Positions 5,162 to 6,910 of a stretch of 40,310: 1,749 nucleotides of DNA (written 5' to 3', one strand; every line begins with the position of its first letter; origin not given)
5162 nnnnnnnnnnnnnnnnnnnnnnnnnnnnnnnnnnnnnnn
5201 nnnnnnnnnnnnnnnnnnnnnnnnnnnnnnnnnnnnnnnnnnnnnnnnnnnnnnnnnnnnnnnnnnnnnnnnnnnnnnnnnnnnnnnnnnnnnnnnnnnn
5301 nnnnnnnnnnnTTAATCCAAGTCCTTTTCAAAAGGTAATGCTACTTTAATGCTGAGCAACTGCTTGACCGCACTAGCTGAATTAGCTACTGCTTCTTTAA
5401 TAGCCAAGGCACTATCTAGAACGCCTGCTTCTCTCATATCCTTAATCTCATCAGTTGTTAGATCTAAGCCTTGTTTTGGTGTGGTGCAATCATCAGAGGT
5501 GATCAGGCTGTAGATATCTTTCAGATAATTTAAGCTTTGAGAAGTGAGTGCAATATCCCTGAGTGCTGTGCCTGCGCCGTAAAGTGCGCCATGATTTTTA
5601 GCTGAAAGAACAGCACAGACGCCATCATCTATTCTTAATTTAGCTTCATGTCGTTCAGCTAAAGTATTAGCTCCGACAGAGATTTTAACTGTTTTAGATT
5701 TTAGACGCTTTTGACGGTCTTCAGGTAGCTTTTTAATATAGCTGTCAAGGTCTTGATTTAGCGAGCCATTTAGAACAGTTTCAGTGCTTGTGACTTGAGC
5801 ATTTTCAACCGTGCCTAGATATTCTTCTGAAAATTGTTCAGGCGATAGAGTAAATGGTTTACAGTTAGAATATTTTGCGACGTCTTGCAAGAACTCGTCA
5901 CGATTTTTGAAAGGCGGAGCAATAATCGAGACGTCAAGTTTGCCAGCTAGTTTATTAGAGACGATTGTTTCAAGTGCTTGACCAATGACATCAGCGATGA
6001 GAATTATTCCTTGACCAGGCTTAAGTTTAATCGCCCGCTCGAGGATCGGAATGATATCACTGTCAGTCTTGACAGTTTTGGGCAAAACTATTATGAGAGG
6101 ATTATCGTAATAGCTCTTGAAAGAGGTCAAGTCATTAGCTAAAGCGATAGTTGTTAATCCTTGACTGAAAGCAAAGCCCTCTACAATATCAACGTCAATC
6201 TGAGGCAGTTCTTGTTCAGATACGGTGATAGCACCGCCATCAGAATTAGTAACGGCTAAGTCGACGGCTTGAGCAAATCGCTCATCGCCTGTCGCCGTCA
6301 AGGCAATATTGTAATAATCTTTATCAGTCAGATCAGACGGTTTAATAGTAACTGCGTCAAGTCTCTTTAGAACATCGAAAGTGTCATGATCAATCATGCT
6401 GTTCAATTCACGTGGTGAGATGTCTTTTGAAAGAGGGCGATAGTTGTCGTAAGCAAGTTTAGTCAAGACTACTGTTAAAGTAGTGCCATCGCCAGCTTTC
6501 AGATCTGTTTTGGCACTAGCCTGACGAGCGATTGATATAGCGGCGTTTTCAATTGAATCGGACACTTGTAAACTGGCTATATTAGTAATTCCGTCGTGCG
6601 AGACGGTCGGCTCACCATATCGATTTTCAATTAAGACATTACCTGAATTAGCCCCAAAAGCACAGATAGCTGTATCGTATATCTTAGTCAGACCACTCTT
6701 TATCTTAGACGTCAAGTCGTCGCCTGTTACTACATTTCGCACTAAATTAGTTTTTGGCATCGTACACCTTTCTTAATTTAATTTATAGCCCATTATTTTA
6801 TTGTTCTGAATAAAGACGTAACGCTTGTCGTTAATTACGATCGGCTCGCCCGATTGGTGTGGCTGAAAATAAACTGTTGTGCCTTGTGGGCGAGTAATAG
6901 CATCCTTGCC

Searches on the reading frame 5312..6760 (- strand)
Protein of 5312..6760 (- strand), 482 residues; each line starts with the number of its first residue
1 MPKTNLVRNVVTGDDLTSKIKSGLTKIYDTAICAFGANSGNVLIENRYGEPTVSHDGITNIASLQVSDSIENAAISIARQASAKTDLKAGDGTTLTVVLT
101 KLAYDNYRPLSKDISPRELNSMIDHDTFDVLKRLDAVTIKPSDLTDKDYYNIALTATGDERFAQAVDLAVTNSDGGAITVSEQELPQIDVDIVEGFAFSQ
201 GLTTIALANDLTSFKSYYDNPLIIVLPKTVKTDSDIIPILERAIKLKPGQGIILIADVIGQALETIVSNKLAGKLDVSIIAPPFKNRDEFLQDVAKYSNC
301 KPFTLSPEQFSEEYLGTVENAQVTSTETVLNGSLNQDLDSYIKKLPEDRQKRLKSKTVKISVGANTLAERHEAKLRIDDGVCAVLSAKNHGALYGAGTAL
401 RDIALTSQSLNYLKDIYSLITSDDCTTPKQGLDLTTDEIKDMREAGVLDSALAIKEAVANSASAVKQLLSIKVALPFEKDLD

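Call 17: search_protein_families(library=pfam, proteins=[window:5312-6760:-], max_evalue=0.01)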
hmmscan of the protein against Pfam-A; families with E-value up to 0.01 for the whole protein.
window:5312-6760:- (482 aa): 1 family
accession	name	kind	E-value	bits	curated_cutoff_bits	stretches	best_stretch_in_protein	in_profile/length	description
PF00118.29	Cpn60_TCP1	-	3.6e-26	92.4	34.3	2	29-400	3-379/490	TCP-1/cpn60 chaperonin family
